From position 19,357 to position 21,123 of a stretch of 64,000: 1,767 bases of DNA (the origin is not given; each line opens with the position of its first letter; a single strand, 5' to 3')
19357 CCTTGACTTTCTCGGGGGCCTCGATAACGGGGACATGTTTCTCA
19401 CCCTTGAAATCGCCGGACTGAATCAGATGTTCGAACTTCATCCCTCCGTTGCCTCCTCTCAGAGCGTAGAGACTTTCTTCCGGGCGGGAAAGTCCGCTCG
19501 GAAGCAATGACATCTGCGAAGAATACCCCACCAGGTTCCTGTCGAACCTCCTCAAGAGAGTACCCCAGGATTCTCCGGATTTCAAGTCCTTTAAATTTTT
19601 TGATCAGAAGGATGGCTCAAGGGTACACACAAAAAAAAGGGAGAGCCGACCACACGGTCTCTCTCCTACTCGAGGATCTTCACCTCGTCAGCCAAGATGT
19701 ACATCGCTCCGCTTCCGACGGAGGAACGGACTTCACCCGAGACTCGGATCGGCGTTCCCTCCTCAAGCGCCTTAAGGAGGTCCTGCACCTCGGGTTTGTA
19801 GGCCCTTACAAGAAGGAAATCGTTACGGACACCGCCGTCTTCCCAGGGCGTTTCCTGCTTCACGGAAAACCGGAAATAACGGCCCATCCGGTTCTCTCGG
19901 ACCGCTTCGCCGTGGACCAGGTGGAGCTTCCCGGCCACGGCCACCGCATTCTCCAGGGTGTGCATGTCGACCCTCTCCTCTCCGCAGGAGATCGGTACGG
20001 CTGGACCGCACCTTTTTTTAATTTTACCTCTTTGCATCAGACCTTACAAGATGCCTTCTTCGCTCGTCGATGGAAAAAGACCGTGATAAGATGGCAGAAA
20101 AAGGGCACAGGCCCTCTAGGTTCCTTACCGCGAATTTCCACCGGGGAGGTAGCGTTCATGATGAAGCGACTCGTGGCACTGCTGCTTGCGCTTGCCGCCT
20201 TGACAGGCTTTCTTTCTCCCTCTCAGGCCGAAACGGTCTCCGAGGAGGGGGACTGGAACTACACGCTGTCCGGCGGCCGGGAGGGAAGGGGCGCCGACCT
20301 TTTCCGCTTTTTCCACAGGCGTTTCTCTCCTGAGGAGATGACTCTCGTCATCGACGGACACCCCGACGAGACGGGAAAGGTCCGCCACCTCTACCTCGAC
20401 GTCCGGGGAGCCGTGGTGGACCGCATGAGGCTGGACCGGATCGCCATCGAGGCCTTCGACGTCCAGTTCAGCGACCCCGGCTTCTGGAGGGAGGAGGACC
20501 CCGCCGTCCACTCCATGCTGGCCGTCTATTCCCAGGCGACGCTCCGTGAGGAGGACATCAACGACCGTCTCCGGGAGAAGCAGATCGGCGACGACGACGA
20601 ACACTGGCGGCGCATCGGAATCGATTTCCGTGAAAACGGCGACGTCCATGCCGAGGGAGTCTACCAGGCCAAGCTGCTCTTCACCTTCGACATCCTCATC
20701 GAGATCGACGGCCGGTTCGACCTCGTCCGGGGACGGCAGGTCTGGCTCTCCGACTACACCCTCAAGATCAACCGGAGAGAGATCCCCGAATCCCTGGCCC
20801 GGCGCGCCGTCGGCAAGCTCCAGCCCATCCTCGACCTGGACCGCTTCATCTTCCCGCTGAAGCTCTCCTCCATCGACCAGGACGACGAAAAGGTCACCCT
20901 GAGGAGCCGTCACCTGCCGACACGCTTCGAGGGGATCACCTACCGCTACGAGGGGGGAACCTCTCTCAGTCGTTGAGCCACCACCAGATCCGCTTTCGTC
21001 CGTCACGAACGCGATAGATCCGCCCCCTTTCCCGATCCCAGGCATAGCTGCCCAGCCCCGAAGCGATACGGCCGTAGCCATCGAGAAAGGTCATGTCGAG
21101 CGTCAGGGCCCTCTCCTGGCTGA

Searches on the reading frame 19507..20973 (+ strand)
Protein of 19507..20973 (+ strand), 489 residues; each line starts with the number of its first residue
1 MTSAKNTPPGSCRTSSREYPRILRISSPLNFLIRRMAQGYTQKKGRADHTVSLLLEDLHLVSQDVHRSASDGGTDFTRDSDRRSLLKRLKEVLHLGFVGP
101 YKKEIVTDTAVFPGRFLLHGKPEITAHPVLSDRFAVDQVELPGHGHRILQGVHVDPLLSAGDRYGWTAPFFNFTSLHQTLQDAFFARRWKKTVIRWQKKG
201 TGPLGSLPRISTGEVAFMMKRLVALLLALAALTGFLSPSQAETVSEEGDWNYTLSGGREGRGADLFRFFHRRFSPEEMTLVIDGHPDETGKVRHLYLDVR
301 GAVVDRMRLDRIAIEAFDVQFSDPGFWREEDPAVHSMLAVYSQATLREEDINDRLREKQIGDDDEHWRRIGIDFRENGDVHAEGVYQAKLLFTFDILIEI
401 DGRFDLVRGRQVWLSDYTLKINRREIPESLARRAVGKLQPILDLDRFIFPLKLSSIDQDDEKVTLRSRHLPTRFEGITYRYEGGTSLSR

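Call 81: search_protein_families(library=pfam, proteins=[window:19507-20973:+], max_evalue=0.0001)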
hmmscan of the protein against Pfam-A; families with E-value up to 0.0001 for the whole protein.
window:19507-20973:+ (489 aa): 1 family
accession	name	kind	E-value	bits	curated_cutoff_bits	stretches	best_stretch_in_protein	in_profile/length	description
PF11209.13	LmeA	-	1.6e-10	41.8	27.3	1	282-466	32-215/217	LmeA-like phospholipid-binding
